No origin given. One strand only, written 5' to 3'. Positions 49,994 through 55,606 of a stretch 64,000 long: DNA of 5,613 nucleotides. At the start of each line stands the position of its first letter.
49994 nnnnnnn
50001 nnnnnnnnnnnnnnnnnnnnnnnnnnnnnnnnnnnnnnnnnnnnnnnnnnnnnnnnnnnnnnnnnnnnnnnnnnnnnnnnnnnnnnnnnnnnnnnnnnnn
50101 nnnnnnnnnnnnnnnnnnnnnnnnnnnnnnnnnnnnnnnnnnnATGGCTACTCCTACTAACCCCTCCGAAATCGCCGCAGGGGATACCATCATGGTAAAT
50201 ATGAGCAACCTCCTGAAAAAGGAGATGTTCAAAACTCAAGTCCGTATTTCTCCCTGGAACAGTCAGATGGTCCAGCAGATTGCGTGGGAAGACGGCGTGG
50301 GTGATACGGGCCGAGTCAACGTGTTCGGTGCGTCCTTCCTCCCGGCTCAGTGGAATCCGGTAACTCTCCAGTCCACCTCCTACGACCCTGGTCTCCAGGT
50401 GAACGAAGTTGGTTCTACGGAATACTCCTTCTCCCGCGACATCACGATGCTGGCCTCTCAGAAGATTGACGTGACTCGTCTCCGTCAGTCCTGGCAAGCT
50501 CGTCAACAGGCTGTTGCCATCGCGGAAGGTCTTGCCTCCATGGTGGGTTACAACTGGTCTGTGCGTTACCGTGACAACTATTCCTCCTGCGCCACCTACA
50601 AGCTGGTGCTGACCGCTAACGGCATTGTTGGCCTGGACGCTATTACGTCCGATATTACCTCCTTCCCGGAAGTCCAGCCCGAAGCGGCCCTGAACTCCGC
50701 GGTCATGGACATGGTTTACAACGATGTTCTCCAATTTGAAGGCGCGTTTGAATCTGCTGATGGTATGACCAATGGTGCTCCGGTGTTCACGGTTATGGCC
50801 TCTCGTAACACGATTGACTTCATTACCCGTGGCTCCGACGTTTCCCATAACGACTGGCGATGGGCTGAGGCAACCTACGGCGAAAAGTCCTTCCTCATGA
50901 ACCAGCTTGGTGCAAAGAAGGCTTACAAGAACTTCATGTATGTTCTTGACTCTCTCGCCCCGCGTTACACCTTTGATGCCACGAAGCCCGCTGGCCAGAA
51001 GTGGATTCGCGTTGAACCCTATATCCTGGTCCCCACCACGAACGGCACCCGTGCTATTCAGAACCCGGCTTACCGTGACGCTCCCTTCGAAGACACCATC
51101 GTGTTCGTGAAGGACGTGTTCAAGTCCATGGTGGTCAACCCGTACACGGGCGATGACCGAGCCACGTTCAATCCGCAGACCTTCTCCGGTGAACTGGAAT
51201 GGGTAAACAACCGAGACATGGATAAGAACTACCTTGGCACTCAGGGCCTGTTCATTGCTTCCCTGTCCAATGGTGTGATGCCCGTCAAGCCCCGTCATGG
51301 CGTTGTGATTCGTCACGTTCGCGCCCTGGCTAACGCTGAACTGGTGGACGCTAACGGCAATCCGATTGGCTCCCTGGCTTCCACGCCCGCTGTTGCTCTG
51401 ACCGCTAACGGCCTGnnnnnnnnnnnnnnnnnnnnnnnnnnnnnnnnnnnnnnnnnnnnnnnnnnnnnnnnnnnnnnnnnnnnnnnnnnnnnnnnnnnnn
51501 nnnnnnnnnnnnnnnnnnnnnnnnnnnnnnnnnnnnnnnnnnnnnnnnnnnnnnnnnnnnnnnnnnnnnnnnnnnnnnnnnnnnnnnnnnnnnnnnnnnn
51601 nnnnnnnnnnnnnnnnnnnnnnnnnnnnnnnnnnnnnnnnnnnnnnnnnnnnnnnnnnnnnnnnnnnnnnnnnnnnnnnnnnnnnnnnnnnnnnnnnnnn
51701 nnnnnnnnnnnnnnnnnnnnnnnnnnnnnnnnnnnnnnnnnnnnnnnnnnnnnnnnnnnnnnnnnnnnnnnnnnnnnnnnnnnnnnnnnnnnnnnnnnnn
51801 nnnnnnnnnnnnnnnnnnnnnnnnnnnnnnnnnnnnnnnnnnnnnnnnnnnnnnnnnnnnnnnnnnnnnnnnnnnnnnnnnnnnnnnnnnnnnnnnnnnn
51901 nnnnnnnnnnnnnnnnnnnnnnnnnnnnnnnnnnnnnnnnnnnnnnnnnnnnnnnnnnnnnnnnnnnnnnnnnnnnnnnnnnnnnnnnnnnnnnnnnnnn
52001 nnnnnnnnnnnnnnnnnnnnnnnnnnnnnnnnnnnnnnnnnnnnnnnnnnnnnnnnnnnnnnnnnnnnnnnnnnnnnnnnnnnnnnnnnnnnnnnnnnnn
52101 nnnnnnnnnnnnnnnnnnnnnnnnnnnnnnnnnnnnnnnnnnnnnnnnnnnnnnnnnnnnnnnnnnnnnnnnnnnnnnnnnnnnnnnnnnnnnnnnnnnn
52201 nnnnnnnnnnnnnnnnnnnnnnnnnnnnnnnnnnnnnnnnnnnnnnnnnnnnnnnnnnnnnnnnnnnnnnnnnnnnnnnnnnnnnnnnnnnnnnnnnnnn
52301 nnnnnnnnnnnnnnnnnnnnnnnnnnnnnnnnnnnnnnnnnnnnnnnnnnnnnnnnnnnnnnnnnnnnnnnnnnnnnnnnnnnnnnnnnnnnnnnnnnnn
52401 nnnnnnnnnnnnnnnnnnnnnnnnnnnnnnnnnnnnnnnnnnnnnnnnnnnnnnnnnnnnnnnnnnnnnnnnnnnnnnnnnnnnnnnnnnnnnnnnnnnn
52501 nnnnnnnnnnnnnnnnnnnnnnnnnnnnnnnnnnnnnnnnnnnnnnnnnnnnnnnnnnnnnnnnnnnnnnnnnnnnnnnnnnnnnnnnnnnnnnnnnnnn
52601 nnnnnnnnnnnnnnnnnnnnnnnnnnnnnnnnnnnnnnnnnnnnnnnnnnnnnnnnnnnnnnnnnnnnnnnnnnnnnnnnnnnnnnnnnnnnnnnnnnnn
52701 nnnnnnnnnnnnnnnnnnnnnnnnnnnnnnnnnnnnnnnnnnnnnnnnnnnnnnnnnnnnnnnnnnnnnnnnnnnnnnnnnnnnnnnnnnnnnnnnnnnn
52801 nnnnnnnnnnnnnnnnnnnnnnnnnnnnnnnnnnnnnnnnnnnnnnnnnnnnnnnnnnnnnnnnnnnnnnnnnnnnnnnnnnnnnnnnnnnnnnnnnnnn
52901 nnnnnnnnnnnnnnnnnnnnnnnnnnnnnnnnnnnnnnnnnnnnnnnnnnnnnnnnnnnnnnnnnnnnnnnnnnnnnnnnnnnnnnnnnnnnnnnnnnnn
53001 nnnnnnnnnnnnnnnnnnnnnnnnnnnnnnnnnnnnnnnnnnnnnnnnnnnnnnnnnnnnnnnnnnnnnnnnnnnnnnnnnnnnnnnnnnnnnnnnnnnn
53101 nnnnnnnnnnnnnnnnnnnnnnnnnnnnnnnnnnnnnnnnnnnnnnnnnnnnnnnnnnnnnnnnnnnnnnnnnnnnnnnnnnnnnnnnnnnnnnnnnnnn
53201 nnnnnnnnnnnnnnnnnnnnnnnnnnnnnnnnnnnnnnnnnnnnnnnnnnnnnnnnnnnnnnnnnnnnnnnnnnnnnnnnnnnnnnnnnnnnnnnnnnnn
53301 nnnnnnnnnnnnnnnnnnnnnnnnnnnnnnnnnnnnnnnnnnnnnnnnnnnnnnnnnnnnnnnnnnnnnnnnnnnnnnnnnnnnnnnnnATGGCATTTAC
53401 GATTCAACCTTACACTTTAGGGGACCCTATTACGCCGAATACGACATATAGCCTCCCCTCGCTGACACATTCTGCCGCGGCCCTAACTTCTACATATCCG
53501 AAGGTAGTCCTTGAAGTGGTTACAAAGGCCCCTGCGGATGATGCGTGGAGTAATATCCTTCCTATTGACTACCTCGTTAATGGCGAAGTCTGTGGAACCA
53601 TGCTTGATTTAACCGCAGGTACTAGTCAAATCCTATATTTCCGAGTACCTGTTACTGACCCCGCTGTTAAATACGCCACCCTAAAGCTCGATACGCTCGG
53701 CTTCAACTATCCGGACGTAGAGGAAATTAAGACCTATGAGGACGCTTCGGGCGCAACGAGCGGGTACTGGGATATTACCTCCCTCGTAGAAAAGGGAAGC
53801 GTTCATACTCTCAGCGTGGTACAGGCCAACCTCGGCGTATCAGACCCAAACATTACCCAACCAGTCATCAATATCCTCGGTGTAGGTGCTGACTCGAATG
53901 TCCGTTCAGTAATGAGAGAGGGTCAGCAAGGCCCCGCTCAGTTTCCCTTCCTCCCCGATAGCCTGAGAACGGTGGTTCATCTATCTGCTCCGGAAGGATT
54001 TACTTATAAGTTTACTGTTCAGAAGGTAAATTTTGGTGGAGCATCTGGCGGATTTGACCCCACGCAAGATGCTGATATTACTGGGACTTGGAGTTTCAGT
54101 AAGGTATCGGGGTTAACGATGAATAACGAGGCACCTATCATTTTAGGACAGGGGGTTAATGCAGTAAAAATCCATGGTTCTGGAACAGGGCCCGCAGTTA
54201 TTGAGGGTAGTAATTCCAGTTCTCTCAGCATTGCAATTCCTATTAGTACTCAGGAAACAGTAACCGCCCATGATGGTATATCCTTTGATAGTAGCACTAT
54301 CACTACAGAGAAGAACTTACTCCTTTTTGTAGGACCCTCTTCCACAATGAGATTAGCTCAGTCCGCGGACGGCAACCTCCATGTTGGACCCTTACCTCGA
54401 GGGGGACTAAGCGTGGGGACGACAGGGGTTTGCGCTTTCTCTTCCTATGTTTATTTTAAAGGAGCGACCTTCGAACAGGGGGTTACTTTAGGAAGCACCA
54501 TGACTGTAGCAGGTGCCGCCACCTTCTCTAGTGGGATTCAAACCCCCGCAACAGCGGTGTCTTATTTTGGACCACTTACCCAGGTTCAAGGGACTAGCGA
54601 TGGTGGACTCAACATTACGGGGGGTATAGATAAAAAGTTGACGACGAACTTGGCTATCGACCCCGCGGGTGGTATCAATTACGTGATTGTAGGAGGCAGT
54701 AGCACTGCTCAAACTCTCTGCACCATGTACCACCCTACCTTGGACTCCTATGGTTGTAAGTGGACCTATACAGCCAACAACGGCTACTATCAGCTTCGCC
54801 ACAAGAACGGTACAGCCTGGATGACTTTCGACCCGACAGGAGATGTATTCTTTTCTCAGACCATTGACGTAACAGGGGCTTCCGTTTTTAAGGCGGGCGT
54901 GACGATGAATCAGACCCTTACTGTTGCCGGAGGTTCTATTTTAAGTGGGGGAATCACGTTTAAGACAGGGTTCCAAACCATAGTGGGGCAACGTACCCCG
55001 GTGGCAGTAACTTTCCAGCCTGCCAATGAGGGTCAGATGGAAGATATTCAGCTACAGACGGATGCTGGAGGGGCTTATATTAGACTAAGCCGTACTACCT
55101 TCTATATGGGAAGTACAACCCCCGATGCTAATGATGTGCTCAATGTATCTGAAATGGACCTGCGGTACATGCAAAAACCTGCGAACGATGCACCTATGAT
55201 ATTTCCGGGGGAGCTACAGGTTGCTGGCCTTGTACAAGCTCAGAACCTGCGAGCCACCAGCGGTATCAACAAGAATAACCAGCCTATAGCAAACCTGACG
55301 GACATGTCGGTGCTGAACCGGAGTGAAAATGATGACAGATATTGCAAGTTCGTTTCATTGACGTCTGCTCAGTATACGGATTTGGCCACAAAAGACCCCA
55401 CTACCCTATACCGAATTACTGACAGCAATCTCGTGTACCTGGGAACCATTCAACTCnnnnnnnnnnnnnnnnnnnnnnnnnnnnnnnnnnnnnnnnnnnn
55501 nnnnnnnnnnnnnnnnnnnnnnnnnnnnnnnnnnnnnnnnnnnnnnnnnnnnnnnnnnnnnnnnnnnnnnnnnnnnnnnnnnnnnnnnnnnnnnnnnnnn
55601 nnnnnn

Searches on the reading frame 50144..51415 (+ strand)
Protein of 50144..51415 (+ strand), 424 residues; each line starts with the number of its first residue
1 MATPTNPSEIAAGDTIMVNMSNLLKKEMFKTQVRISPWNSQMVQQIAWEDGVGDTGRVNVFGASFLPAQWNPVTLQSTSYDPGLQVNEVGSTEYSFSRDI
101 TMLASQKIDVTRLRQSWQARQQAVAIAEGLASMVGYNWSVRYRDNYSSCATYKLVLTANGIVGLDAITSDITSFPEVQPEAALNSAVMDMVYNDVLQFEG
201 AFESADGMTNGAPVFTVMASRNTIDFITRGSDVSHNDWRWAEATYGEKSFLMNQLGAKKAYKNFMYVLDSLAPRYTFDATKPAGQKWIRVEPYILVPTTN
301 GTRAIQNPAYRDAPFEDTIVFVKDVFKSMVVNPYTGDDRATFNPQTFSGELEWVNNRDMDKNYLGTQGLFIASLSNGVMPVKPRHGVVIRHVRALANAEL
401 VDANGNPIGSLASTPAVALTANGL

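Call 10: search_protein_families(library=phrogs, proteins=[window:50144-51415:+], max_evalue=0.001)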
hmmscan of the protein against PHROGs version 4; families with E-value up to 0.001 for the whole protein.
window:50144-51415:+ (424 aa): 0 families

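Call 23: search_protein_families(library=pfam, proteins=[window:50144-51415:+], max_evalue=0.01)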
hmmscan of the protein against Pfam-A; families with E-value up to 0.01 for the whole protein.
window:50144-51415:+ (424 aa): 0 families

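Call 107: search_protein_families(library=ncbifam, proteins=[window:50144-51415:+], max_evalue=0.1)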
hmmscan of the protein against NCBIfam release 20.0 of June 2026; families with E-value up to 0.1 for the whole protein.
window:50144-51415:+ (424 aa): 1 family
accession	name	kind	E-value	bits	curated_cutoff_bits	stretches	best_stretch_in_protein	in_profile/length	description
NF008299.0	PRK11087.1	equivalog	0.096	12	249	0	112-147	161-196/238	oxidative stress defense protein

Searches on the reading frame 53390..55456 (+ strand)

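Call 10: search_protein_families(library=phrogs, proteins=[window:53390-55456:+], max_evalue=0.001)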
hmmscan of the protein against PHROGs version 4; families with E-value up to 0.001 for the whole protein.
window:53390-55456:+ (689 aa): 0 families

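Call 23: search_protein_families(library=pfam, proteins=[window:53390-55456:+], max_evalue=0.01)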
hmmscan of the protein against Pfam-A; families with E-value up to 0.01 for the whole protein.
window:53390-55456:+ (689 aa): 1 family
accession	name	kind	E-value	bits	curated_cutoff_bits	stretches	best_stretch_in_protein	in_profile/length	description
PF24243.1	Phage_tail_C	-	3.8e-07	29.8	23.7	1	653-676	2-25/26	Phage tail tip domain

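Call 107: search_protein_families(library=ncbifam, proteins=[window:53390-55456:+], max_evalue=0.1)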
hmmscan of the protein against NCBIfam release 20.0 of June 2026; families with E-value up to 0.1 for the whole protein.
window:53390-55456:+ (689 aa): 0 families
